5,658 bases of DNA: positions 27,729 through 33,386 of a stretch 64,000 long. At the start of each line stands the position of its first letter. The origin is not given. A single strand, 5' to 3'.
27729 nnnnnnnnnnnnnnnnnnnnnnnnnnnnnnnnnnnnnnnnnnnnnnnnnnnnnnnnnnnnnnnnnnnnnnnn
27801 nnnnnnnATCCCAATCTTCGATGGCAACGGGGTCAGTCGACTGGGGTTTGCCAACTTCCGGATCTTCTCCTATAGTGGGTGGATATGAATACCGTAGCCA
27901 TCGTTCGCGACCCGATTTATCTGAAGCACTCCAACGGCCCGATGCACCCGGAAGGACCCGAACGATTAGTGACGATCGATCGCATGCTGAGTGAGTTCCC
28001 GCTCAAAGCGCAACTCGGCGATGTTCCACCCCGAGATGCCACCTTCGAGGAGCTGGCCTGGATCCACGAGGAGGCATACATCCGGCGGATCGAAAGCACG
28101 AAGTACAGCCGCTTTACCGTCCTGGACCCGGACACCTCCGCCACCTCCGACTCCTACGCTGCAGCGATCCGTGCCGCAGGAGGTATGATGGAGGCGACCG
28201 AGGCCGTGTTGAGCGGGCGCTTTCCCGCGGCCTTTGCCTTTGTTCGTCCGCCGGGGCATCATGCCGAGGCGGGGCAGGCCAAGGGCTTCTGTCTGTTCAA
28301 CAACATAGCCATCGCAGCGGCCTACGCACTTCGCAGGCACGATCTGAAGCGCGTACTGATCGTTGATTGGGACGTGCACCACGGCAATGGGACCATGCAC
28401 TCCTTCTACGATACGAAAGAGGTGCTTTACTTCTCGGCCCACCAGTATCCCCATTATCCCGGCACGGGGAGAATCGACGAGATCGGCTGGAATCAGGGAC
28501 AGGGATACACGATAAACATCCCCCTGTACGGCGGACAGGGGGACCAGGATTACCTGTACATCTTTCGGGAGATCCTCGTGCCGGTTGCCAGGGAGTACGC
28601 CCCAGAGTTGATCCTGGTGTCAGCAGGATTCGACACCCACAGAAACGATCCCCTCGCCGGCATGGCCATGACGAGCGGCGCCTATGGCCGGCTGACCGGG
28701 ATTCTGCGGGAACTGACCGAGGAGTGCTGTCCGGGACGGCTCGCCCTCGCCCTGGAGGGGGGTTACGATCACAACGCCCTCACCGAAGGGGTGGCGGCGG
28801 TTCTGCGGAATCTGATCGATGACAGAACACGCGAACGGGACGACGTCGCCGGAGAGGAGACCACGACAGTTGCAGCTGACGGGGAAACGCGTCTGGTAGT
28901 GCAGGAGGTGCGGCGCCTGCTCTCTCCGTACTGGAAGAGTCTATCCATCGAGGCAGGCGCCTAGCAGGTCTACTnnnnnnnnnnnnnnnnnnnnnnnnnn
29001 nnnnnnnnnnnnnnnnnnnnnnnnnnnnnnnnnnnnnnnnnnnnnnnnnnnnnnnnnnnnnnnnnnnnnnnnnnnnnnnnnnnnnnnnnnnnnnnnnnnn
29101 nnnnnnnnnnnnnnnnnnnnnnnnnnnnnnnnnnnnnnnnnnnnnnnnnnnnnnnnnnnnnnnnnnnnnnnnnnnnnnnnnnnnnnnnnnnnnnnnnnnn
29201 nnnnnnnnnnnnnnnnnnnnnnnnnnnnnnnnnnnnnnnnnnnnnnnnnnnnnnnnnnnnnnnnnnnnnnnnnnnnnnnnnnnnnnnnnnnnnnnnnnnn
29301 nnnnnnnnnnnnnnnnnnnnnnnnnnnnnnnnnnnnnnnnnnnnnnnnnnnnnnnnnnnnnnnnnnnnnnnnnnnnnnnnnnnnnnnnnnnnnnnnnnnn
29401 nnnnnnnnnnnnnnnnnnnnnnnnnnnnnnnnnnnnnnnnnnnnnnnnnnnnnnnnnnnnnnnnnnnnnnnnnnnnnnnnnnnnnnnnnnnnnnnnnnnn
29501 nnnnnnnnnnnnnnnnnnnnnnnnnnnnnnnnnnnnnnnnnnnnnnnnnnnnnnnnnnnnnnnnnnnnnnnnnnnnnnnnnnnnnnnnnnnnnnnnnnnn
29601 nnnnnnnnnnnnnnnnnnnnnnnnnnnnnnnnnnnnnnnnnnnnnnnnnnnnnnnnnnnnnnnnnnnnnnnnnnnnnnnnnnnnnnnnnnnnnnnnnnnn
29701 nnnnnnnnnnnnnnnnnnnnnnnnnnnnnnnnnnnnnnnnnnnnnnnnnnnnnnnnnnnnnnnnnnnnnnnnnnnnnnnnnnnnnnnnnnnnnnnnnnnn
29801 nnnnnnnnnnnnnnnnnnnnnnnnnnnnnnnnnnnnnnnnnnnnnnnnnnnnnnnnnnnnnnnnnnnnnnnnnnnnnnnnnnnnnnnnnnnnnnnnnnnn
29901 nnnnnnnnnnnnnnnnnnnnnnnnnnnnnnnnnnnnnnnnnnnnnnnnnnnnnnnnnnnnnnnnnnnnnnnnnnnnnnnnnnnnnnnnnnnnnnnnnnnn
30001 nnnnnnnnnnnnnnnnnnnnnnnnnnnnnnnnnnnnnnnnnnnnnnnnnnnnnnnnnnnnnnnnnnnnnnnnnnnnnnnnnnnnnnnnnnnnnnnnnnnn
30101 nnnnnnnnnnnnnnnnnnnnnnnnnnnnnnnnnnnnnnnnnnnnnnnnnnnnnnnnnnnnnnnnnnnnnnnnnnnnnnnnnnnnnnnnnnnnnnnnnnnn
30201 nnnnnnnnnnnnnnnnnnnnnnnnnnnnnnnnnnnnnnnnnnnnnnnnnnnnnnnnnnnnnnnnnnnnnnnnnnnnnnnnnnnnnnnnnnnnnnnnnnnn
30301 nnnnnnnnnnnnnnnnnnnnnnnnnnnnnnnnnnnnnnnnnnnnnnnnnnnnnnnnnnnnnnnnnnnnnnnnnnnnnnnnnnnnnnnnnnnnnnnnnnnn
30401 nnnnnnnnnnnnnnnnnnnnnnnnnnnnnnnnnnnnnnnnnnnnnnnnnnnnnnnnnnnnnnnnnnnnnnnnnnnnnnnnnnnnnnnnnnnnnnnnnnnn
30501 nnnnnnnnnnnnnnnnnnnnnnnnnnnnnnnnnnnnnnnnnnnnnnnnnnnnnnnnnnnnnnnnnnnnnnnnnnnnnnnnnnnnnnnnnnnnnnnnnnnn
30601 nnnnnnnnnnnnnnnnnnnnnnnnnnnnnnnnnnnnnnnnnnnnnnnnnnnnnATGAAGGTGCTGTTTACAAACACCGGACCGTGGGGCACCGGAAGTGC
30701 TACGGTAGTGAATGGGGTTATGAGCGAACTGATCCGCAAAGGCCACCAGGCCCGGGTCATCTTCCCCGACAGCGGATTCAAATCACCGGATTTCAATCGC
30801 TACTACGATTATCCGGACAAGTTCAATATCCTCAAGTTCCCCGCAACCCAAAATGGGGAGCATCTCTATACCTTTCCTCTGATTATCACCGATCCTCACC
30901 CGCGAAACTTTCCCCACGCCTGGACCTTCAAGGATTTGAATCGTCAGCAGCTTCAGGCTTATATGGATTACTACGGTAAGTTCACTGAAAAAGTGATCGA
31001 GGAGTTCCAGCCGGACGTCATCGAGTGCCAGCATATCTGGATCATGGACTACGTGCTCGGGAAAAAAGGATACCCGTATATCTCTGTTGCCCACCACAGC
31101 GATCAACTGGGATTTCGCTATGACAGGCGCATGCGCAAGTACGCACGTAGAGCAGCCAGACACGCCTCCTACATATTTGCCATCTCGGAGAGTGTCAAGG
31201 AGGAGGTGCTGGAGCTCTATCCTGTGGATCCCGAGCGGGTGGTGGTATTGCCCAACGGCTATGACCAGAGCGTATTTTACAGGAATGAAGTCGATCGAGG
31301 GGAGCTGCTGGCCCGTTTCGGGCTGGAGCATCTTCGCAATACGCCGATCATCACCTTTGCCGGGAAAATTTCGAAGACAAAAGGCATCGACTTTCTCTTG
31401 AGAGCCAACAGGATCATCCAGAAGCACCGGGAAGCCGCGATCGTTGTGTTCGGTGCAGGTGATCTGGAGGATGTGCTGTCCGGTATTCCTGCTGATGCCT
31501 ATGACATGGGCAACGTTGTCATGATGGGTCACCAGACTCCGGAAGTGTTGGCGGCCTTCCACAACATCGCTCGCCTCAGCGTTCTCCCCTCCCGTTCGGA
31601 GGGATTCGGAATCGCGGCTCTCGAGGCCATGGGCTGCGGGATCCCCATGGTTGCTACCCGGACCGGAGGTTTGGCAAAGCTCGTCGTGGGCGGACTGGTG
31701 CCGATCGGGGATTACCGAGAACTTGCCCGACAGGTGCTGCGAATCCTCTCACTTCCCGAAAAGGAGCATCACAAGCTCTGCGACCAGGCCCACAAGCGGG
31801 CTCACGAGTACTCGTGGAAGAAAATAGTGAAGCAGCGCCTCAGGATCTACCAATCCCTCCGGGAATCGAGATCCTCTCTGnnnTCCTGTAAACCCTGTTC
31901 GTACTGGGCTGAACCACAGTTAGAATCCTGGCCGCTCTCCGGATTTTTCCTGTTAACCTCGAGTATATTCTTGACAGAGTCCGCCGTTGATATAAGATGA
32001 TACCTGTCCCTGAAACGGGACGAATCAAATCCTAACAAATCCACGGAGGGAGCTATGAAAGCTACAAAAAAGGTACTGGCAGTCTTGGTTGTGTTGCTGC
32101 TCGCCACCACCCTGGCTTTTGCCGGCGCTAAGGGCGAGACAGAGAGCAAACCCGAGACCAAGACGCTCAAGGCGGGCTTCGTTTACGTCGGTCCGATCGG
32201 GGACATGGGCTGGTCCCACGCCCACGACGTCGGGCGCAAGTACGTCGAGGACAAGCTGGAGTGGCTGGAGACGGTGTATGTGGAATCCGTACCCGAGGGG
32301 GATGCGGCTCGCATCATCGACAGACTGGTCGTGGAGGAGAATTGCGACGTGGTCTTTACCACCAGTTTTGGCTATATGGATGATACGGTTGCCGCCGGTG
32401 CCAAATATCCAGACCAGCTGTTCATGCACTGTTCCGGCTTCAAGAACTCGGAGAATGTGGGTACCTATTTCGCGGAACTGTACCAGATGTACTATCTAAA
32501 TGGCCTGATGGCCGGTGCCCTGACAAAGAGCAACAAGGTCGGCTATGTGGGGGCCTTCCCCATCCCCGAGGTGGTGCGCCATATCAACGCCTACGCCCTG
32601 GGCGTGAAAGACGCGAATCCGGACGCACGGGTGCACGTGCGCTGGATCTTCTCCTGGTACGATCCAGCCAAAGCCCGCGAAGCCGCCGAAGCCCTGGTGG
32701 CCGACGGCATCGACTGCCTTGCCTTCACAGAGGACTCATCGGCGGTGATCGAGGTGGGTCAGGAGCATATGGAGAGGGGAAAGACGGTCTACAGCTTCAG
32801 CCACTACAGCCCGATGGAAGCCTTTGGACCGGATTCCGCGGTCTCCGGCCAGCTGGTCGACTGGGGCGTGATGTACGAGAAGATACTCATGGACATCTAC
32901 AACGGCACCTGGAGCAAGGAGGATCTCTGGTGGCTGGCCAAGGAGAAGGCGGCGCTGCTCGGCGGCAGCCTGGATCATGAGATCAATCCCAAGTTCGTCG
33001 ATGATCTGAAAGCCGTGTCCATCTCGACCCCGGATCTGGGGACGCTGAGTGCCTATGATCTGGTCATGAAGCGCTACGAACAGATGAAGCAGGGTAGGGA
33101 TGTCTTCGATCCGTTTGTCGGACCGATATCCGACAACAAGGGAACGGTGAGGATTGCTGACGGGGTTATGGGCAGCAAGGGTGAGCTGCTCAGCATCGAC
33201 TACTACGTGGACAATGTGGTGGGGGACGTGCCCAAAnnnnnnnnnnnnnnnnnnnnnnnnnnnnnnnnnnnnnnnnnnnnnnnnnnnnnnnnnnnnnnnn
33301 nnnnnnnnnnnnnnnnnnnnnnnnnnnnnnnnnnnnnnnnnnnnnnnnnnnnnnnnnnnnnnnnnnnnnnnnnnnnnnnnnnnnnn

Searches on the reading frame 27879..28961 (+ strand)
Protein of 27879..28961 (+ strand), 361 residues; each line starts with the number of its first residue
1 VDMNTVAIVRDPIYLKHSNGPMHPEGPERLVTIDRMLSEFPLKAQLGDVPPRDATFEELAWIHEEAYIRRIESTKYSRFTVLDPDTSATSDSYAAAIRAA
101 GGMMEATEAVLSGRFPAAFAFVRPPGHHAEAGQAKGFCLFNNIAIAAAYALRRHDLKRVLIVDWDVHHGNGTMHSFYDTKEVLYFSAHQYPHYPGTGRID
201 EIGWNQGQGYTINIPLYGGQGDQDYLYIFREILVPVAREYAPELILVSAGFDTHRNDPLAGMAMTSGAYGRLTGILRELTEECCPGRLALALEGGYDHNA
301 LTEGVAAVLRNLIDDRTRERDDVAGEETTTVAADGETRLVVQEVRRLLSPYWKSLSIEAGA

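Call 42: search_protein_families(library=pfam, proteins=[window:27879-28961:+], max_evalue=1e-8)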
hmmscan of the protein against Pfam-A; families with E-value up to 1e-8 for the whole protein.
window:27879-28961:+ (361 aa): 1 family
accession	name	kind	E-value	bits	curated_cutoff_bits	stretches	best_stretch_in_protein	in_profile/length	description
PF00850.24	Hist_deacetyl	-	9.3e-95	317.8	27.9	1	23-311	1-297/298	Histone deacetylase domain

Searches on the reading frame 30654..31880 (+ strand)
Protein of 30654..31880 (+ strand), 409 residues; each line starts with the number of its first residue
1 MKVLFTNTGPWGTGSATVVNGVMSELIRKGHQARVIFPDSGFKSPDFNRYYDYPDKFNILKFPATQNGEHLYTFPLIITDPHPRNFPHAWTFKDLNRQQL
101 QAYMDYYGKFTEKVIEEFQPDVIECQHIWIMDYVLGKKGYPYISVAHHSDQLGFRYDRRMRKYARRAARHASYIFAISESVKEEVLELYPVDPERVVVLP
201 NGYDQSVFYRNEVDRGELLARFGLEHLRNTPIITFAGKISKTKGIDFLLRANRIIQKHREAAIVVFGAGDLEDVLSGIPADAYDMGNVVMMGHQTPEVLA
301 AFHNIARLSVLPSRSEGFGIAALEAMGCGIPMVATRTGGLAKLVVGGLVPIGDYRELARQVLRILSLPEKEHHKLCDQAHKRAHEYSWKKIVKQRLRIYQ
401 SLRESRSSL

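Call 42: search_protein_families(library=pfam, proteins=[window:30654-31880:+], max_evalue=1e-8)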
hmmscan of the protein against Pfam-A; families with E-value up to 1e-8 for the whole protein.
window:30654-31880:+ (409 aa): 5 families
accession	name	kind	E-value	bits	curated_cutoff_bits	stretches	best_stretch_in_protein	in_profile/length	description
PF00534.26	Glycos_transf_1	-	3e-26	92.4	26.4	1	226-376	11-166/172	Glycosyl transferases group 1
PF13692.12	Glyco_trans_1_4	-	1.2e-24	87.6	27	1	231-366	2-141/142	Glycosyl transferases group 1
PF13439.12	Glyco_transf_4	-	6.1e-20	72.4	28.5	1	14-205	3-168/170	Glycosyltransferase Family 4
PF13579.12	Glyco_trans_4_4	-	6.7e-15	56.2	29.7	1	13-202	1-158/158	Glycosyl transferase 4-like domain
PF20706.3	GT4-conflict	-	1.4e-11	44.4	26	1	164-344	140-320/385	Family 4 Glycosyltransferase in conflict systems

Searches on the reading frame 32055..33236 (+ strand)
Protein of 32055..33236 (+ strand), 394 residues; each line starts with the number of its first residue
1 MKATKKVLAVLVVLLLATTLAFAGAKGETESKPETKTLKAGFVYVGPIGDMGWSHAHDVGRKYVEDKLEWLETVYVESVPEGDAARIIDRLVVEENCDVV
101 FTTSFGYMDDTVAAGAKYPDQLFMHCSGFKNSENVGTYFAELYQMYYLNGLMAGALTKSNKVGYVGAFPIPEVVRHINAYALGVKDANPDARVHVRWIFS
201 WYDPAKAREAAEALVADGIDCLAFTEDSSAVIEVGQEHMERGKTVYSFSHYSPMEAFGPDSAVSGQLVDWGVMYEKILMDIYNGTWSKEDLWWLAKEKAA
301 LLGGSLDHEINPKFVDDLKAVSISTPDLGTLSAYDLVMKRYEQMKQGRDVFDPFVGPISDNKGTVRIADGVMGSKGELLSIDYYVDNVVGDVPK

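Call 42: search_protein_families(library=pfam, proteins=[window:32055-33236:+], max_evalue=1e-8)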
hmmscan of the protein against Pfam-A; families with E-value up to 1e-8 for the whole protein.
window:32055-33236:+ (394 aa): 1 family
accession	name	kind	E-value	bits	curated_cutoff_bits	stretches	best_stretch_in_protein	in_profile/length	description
PF02608.20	Bmp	-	1.2e-44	152.9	24.1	1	39-301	3-267/301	ABC transporter substrate-binding protein PnrA-like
